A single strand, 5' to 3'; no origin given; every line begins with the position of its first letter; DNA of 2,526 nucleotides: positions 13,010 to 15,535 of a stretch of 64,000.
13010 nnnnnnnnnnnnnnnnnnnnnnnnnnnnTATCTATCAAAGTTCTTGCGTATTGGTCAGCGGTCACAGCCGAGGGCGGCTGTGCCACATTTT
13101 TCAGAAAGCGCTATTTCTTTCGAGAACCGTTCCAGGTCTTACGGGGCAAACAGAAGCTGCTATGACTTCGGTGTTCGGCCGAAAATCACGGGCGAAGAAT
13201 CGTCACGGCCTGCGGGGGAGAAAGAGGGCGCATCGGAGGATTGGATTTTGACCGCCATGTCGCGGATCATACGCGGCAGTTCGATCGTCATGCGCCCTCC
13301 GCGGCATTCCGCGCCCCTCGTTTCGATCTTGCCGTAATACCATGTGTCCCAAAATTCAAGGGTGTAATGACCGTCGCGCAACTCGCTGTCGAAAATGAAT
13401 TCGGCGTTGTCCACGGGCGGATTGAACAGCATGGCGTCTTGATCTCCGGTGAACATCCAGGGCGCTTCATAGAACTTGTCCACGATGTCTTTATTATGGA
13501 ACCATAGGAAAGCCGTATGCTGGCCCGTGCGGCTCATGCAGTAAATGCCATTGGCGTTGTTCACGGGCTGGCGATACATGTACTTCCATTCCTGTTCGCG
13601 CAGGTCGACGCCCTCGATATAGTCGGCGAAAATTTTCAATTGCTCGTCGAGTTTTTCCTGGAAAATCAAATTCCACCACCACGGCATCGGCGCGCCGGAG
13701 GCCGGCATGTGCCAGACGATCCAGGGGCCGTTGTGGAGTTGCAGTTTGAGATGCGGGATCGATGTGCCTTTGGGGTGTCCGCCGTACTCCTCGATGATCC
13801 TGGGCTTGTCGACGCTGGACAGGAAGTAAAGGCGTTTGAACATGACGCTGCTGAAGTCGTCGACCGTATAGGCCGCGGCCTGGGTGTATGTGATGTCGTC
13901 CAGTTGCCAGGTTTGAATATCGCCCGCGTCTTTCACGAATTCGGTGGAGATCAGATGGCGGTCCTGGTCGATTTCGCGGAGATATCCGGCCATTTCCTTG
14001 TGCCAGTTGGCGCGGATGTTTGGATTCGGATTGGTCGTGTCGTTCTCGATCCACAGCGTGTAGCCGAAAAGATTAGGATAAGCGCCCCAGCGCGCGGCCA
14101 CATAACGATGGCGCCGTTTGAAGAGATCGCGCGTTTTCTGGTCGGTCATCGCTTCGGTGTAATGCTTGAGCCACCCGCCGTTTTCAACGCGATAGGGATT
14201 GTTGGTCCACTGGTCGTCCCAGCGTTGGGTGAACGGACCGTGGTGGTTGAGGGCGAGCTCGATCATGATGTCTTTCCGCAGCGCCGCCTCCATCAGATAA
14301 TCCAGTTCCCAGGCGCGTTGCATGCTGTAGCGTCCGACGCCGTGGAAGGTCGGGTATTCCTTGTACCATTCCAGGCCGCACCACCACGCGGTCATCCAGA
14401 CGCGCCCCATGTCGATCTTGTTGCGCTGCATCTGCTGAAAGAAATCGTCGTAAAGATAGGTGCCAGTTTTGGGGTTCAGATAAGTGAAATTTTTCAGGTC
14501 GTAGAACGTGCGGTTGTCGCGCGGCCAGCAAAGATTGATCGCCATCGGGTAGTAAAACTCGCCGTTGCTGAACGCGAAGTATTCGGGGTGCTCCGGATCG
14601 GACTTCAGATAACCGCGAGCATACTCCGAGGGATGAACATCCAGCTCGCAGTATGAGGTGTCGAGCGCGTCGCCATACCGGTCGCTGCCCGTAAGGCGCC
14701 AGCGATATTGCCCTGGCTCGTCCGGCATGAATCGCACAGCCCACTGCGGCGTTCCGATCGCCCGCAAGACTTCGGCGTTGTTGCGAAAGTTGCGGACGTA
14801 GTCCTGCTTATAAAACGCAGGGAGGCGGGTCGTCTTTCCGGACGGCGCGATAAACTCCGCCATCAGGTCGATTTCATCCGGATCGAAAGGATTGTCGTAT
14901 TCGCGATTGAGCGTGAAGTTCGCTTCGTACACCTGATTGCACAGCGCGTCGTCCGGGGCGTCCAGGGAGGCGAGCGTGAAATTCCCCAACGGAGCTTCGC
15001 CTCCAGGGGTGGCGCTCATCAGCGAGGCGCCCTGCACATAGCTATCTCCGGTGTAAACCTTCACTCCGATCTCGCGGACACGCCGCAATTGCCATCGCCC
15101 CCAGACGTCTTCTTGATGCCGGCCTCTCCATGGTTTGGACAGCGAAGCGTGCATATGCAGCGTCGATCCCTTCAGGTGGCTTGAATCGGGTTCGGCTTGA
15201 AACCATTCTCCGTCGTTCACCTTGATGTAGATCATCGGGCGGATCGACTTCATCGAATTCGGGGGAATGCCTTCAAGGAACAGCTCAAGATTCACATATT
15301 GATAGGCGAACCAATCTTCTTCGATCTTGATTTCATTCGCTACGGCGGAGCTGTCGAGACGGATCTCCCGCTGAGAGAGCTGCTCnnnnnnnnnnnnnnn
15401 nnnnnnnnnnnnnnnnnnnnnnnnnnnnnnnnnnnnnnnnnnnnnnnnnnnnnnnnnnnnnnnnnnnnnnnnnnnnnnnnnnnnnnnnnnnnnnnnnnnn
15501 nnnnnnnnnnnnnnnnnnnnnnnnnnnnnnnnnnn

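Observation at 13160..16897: Single-polypeptide fusion of a processive GT2 polysaccharide synthase with a ~700-aa extracytoplasmic glycoside-hydrolase-like domain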

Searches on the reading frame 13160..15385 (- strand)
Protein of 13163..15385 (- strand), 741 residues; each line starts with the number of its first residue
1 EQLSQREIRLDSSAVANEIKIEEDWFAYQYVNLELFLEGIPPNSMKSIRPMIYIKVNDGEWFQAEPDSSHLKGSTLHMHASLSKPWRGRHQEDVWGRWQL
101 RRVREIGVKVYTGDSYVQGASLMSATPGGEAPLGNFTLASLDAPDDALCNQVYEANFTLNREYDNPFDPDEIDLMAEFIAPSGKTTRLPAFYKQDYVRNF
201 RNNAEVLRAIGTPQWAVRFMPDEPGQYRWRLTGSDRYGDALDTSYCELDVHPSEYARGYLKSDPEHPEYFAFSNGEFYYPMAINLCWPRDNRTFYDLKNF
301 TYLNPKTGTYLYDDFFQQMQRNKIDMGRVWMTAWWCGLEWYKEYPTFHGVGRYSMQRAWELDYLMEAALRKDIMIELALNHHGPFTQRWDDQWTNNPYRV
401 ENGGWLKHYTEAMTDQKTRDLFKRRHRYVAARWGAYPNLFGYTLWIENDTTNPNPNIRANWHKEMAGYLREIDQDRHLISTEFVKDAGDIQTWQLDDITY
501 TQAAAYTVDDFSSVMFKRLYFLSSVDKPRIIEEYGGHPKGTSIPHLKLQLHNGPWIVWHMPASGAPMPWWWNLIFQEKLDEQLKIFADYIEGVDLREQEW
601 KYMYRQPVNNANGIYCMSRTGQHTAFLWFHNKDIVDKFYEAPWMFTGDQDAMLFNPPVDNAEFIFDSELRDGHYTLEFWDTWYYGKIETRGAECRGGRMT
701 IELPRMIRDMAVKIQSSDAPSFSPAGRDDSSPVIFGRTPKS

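Call 8: search_solved_structures(query=window:13160-15100:-, max_evalue=10, show_alignments=2)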
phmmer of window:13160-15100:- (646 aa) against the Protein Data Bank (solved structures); distinct sequences matched with E-value up to 10: 3.
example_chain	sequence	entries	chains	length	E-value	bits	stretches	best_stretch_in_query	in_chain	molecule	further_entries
9gmj_A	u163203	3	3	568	1.5e-49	172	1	57-539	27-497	DUF5060 domain-containing protein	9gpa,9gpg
9gpc_A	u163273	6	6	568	4e-49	170.6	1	57-539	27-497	DUF5060 domain-containing protein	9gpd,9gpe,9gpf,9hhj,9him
3ziz_A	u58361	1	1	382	0.00021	22.8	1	265-385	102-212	GH5 ENDO-BETA-1,4-MANNANASE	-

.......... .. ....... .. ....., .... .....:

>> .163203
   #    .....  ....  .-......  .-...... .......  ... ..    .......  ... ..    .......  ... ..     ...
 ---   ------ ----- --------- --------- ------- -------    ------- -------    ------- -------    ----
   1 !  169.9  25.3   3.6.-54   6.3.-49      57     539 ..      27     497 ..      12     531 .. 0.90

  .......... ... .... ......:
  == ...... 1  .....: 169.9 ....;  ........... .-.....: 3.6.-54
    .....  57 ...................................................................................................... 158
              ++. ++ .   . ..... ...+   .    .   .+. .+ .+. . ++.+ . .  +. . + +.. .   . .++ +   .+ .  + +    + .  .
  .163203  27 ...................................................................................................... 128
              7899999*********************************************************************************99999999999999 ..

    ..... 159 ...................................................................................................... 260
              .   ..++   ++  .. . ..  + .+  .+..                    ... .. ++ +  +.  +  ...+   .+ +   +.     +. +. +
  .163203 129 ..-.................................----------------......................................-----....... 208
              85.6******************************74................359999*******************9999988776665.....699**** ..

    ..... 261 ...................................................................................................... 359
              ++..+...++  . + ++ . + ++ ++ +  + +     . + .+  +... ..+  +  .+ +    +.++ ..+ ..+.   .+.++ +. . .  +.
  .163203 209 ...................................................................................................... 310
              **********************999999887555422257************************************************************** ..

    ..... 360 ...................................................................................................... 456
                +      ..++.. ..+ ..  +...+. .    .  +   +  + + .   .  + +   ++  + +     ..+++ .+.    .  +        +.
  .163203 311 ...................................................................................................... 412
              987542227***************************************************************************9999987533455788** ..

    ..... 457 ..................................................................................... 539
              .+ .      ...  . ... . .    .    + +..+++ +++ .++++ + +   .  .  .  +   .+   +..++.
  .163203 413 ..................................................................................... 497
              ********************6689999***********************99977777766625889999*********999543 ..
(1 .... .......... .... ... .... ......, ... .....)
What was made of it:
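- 14633..14974 (-): DUF5060 Ig-like beta-sandwich (res 642-755). Aligned to ManDH5 res 27-128 (call 8).
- On GH5 / clan GH-A retaining beta-glycosidases: ManDH5: phmmer E 1.5e-49 (call 8); Foldseek E 4e-39, TMt 0.85.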

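Call 19: find_homologous_proteins(query=window:13163-15130:-)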
Query window:13163-15130:- (656 aa): 91 proteins with E <= 0.001 among 5672 candidates.
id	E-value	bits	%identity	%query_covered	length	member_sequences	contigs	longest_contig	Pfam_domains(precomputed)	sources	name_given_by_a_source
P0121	6.7e-136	472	37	96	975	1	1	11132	PF16586.12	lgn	-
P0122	1.1e-131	458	39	86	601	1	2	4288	PF16586.12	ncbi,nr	ncbi:MAG: DUF5060 domain-containing protein, partial [Planctomycetes bacterium]|nr:DUF5060 domain-co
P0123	1.3e-126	442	39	88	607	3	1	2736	PF16586.12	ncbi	-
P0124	3.1e-126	440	38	96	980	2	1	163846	PF13632.13,PF16586.12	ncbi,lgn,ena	-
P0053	2.3e-120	421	40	79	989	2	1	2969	PF13632.13,PF13641.13,PF16586.12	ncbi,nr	ncbi:MAG: glycosyltransferase, partial [Planctomycetes bacterium]|nr:glycosyltransferase [Planctomyc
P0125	5.7e-111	390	37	78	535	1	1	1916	-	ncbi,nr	ncbi:MAG: hypothetical protein HRU15_16420, partial [Planctomycetes bacterium]|nr:hypothetical prote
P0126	1.2e-97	346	47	50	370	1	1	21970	-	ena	-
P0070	1.7e-94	336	32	95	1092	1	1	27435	PF13632.13,PF13641.13,PF00535.33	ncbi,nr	ncbi:MAG: glycosyltransferase, partial [Victivallales bacterium]|nr:glycosyltransferase [Victivallal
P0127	2.3e-92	329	37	72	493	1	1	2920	-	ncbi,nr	ncbi:MAG: hypothetical protein H0W72_15705, partial [Planctomycetes bacterium]|nr:hypothetical prote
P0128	7.1e-81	291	28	96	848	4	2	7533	PF16586.12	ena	-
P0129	1.0e-71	260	28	93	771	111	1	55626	-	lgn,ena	-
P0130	1.2e-71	260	32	76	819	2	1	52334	PF16586.12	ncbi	-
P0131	2.1e-70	256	28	93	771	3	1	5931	-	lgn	-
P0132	1.2e-69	253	29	96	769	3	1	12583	PF16586.12,PF26410.1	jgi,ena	-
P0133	7.9e-68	247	30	94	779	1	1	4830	PF16586.12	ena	-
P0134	3.4e-66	242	27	93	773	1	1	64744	PF16586.12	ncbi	-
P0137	2.3e-63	233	31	86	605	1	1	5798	PF16586.12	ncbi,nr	ncbi:MAG: DUF5060 domain-containing protein [Armatimonadetes bacterium]|nr:DUF5060 domain-containing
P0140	1.1e-59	220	30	69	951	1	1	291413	PF16586.12,PF26410.1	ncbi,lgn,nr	ncbi:MAG: cellulase family glycosylhydrolase [Spirochaetes bacterium]|nr:cellulase family glycosylhy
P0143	1.6e-57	213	27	93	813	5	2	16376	PF00150.25,PF16586.12,PF06452.17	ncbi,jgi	jgi:hypothetical protein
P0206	8.3e-19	85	27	29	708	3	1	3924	PF16586.12,PF13204.14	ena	-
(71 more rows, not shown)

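Call 30: search_protein_families(library=pfam, proteins=[P0132, P0140, P0143, P0121, P0124, P0137], max_evalue=0.01)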
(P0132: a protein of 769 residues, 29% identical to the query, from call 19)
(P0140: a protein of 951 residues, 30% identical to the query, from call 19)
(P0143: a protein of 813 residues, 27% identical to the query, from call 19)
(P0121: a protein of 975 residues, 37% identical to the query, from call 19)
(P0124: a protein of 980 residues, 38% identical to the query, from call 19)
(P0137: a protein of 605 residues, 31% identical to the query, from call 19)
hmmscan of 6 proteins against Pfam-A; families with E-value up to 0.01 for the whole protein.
P0132 (769 aa): 2 families
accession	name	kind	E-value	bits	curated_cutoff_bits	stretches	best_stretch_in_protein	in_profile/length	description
PF16586.11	DUF5060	-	4.8e-09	36.8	27.2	1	181-261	6-66/70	Domain of unknown function (DUF5060)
PF00150.24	Cellulase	-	6.9e-05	22.9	23.5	0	364-595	22-243/272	Cellulase (glycosyl hydrolase family 5)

P0140 (951 aa): 3 families
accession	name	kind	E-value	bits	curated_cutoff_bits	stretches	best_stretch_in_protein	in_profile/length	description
PF16586.11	DUF5060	-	9e-06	26.3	27.2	1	264-335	12-68/70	Domain of unknown function (DUF5060)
PF13620.12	CarboxypepD_reg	-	0.00099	19.9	32.3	0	802-834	25-58/82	Carboxypeptidase regulatory-like domain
PF00801.26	PKD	-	0.0015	18.9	23.5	0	305-347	36-76/80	PKD domain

P0143 (813 aa): 3 families
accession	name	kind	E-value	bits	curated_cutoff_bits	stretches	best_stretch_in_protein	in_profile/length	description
PF06452.16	CBM9_1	-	2.8e-13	50.6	23.4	1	640-808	28-178/185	Carbohydrate family 9 binding domain-like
PF16586.11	DUF5060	-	2.8e-12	47.1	27.2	1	50-125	2-68/70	Domain of unknown function (DUF5060)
PF00150.24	Cellulase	-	7.1e-09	36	23.5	1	226-445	56-268/272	Cellulase (glycosyl hydrolase family 5)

P0121 (975 aa): 2 families
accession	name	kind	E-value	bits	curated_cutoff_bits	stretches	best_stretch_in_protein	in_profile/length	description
PF16586.11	DUF5060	-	1.4e-10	41.7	27.2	1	390-474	3-68/70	Domain of unknown function (DUF5060)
PF13632.12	Glyco_trans_2_3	-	0.00056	20.2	27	1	14-100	108-187/198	Glycosyl transferase family group 2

P0124 (980 aa): 3 families
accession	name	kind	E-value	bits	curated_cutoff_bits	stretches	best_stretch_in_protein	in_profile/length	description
PF13632.12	Glyco_trans_2_3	-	7.7e-09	36.1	27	1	2-115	97-183/198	Glycosyl transferase family group 2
PF16586.11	DUF5060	-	8.7e-08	32.8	27.2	1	400-481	7-69/70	Domain of unknown function (DUF5060)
PF00150.24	Cellulase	-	0.0044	17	23.5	0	558-683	24-121/272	Cellulase (glycosyl hydrolase family 5)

P0137 (605 aa): 1 family
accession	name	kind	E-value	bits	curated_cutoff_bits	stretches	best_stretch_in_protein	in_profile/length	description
PF16586.11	DUF5060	-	1.5e-15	57.6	27.2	1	52-137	2-68/70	Domain of unknown function (DUF5060)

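Call 80: search_protein_representatives(protein=window:13163-15385:-)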
Query: 741 residues. Proteins with E-value up to 0.001 (for the whole library): 3087; up to 1e-10: 2132; up to 1e-30: 964. The best 150 are listed.
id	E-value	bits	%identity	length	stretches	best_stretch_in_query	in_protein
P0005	7.9e-181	619.4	44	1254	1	44-715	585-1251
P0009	1.1e-163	562.8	39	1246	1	1-717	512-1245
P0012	3.5e-141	488.3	37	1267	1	4-715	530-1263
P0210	1.1e-137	476.7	36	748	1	22-715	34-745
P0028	1.3e-134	466.6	35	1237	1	3-716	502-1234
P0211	3.5e-132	458.5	30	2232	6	20-715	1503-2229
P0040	5.5e-131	454.6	39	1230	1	47-715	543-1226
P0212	1.3e-130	453.3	33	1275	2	39-715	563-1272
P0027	1.1e-129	450.2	36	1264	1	2-715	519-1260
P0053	1.0e-128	447.1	40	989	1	38-603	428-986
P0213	1.1e-122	427.1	33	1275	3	20-715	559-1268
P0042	2.9e-121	422.4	35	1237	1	15-717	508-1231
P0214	1.9e-120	419.7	30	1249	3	20-724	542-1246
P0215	3.4e-117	409.0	39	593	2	154-625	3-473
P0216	2.6e-116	406.0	33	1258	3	22-718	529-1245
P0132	7.2e-75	269.0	30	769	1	8-715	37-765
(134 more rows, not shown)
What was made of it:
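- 15002..15346 (-): Juxtamembrane beta-sandwich (res 518-632), no Pfam family. Also present at the N-terminus of stand-alone homologues of about 770 aa (call 80).
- About 40 of the top 150 cluster representatives at 50% identity are fused forms (call 80).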

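Call 81: find_encoding_contigs(protein=P0129, flank=7000, max_places=1)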
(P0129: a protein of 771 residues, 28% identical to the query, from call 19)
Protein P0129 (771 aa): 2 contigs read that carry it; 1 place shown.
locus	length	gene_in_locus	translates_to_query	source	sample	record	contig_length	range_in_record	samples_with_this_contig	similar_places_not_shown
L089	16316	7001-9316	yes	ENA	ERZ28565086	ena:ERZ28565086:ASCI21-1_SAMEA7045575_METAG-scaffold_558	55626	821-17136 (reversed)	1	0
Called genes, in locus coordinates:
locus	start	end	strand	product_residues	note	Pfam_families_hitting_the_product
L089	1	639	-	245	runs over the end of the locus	PF02348:CTP_transf_3, PF12804:NTP_transf_3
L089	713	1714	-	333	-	PF00294:PfkB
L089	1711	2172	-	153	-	-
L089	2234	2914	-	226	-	PF04298:Zn_peptidase_2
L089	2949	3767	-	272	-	PF20434:BD-FAE, PF07859:Abhydrolase_3, PF00326:Peptidase_S9 (faint)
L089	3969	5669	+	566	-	PF00749:tRNA-synt_1c, PF03950:tRNA-synt_1c_C, PF20974:tRNA-synt_1c_C2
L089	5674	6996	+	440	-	PF03631:Virul_fac_BrkB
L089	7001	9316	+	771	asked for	-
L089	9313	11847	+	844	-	PF07691:PA14 (weak)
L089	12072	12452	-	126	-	-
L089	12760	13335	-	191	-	-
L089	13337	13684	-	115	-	-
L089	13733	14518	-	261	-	-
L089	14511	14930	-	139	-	-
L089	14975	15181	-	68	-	-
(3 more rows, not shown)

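Call 82: find_encoding_contigs(protein=P0134, flank=7000, max_places=1)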
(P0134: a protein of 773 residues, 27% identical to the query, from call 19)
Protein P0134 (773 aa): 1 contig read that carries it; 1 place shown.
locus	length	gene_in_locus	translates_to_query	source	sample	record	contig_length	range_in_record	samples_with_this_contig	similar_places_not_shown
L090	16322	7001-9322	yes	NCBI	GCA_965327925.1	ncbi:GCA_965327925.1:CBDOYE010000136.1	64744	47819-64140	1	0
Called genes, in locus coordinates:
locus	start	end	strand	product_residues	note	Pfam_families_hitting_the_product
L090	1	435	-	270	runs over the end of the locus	PF20434:BD-FAE, PF07859:Abhydrolase_3, PF00326:Peptidase_S9 (faint)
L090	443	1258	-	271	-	PF20434:BD-FAE, PF07859:Abhydrolase_3, PF00326:Peptidase_S9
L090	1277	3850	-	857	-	PF17389:Bac_rhamnosid6H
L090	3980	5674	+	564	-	PF00749:tRNA-synt_1c, PF03950:tRNA-synt_1c_C, PF20974:tRNA-synt_1c_C2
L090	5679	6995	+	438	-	PF03631:Virul_fac_BrkB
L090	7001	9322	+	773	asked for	PF16586:DUF5060 (weak)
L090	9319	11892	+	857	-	-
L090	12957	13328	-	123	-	-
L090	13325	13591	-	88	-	-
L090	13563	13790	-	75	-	-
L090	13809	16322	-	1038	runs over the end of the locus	?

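Call 83: find_encoding_contigs(protein=P0132, flank=7000, max_places=1)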
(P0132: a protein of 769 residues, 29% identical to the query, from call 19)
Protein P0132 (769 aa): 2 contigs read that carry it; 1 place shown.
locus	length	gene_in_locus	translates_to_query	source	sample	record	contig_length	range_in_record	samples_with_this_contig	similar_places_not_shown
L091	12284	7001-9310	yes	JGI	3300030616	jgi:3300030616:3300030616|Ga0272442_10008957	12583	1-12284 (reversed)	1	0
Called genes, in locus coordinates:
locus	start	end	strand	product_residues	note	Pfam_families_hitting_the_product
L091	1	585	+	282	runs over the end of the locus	PF00528:BPD_transp_1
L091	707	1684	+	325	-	PF00149:Metallophos (weak)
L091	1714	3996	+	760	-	PF16586:DUF5060 (weak), PF00150:Cellulase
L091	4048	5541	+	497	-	PF13506:Glyco_transf_21, PF00535:Glycos_transf_2, PF13641:Glyco_tranf_2_3, PF13632:Glyco_trans_2_3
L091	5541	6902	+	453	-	-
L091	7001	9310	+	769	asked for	PF16586:DUF5060, PF26410:GH5_mannosidase (weak)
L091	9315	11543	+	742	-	PF18911:PKD_4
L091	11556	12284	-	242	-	?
